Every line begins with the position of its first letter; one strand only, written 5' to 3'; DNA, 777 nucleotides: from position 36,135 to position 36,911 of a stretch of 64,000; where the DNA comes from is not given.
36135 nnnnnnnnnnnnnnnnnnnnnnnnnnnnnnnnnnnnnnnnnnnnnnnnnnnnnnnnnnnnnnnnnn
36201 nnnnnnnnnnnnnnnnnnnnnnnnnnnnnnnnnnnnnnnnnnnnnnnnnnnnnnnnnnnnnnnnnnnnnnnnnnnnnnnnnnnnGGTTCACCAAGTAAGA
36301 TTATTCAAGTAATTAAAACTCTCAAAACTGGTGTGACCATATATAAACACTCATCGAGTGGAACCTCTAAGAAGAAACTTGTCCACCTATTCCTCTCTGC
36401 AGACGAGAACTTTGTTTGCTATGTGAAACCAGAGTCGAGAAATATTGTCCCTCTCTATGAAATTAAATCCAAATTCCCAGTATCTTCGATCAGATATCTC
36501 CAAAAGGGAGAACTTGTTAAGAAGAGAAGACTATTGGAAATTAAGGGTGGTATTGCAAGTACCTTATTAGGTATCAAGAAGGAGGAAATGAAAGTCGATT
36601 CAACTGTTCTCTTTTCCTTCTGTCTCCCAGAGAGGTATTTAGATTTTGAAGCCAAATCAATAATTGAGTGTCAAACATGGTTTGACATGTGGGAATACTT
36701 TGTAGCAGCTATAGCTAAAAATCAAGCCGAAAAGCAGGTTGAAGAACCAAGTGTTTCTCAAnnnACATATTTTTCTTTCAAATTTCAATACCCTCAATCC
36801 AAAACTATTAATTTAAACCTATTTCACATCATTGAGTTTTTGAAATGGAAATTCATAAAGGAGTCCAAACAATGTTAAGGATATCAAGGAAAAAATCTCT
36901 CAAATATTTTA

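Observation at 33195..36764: UvrD-like pseudo-helicase fused to PH-like domains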

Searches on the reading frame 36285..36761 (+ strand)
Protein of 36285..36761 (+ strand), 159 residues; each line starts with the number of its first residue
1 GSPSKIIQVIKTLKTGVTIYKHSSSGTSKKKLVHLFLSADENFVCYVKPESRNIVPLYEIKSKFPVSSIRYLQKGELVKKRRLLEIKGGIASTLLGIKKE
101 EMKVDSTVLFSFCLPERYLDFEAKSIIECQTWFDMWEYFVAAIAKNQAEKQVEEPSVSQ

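Call 28: find_homologous_proteins(query=A3, max_evalue=0.001)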
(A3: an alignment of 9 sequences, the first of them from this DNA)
Query A3 (9 sequences) (159 aa, profile of the alignment): 3 proteins with E <= 0.001 among 1805 candidates.
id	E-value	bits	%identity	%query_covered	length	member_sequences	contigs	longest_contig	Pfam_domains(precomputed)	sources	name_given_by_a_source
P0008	2.3e-58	214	36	90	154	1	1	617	PF16457.12,PF00169.36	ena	-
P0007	4.8e-57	210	42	79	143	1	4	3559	PF16457.12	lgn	-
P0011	1.1e-35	141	43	51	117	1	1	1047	PF16457.12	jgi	jgi:Pleckstrin homology domain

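Call 29: search_protein_families(library=pfam, alignment_id=A3, max_evalue=1)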
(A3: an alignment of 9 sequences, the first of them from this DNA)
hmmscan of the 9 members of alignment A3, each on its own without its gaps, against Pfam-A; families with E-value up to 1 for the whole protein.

A. member 1, seq(159 aa): 2 families
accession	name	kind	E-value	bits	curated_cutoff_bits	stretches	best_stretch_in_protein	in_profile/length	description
PF16457.11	PH_12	-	1.2e-05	26.2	27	1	8-134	4-124/131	Pleckstrin homology domain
PF25376.1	Pre-PUA_NSUN2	-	0.11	13.5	24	1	48-112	8-71/99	NSUN2 Pre-PUA domain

B. families by the number of members that match (of 9 scanned): 11 families
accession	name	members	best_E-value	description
PF16457.11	PH_12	9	3.7e-10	Pleckstrin homology domain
PF00169.35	PH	6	2.1e-08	PH domain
PF12814.13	Mcp5_PH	3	0.00068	Meiotic cell cortex C-terminal pleckstrin homology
PF08458.16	PH_2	3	0.023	Plant pleckstrin homology-like region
PF25406.1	PH_31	2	0.00027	PH-like domain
PF22697.2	SOS1_NGEF_PH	1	0.003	SOS1/NGEF-like PH domain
PF22269.2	TagH_SH3-like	1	0.0097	Teichoic acid transporter subunit TagH, SH3-like domain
PF10167.14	BORCS8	1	0.022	BLOC-1-related complex sub-unit 8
PF19057.6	PH_19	1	0.032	PH domain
PF25376.1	Pre-PUA_NSUN2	1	0.11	NSUN2 Pre-PUA domain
PF03498.20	CDtoxinA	1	0.12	Cytolethal distending toxin A/C domain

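Call 41: find_related_loci(query=A5, collection=metagenome_contigs, flank=6000)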
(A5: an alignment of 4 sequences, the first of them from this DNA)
Query A5 (159 aa) in metagenome_contigs; peptide patterns used: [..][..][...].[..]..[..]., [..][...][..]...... (x = any residue, [..] = any of these).
134 stretches matched a pattern; 2 encode a relative of the query (tblastn E <= 1e-3); 2 distinct loci.
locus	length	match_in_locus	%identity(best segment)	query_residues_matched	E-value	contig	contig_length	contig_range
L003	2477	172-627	44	2-152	3e-38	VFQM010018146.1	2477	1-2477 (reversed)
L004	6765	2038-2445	41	2-140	2e-26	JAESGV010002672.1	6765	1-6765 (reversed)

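Call 52: search_solved_structures(query=A3, max_evalue=1, show_alignments=2)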
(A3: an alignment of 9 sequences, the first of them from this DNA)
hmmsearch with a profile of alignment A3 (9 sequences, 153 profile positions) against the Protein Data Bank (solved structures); distinct sequences matched with E-value up to 1: 11.
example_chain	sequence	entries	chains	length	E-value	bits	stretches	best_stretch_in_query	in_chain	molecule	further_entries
1mai_A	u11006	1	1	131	0.0044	20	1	96-142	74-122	PHOSPHOLIPASE C DELTA-1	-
3tfm_A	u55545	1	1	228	0.03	17.3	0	110-142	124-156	Myosin X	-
1eaz_A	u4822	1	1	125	0.031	17.2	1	104-140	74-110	TANDEM PH DOMAIN CONTAINING PROTEIN-1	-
4kxu_A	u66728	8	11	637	0.091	15.7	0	31-76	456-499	Transketolase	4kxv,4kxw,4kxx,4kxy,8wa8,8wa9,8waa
6ha3_A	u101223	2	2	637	0.091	15.7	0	31-76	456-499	Transketolase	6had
6rjb_A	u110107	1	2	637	0.091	15.7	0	31-76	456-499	Transketolase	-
3mos_A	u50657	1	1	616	0.094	15.7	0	31-76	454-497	Transketolase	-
5jpx_A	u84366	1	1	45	0.69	12.9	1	32-55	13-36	E3 ubiquitin-protein ligase TRIM21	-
1zm0_A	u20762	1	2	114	0.81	12.6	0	103-138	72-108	Pleckstrin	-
1x05_A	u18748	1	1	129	0.83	12.6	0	103-139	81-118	Pleckstrin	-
2i5c_A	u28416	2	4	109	0.93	12.4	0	103-138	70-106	Pleckstrin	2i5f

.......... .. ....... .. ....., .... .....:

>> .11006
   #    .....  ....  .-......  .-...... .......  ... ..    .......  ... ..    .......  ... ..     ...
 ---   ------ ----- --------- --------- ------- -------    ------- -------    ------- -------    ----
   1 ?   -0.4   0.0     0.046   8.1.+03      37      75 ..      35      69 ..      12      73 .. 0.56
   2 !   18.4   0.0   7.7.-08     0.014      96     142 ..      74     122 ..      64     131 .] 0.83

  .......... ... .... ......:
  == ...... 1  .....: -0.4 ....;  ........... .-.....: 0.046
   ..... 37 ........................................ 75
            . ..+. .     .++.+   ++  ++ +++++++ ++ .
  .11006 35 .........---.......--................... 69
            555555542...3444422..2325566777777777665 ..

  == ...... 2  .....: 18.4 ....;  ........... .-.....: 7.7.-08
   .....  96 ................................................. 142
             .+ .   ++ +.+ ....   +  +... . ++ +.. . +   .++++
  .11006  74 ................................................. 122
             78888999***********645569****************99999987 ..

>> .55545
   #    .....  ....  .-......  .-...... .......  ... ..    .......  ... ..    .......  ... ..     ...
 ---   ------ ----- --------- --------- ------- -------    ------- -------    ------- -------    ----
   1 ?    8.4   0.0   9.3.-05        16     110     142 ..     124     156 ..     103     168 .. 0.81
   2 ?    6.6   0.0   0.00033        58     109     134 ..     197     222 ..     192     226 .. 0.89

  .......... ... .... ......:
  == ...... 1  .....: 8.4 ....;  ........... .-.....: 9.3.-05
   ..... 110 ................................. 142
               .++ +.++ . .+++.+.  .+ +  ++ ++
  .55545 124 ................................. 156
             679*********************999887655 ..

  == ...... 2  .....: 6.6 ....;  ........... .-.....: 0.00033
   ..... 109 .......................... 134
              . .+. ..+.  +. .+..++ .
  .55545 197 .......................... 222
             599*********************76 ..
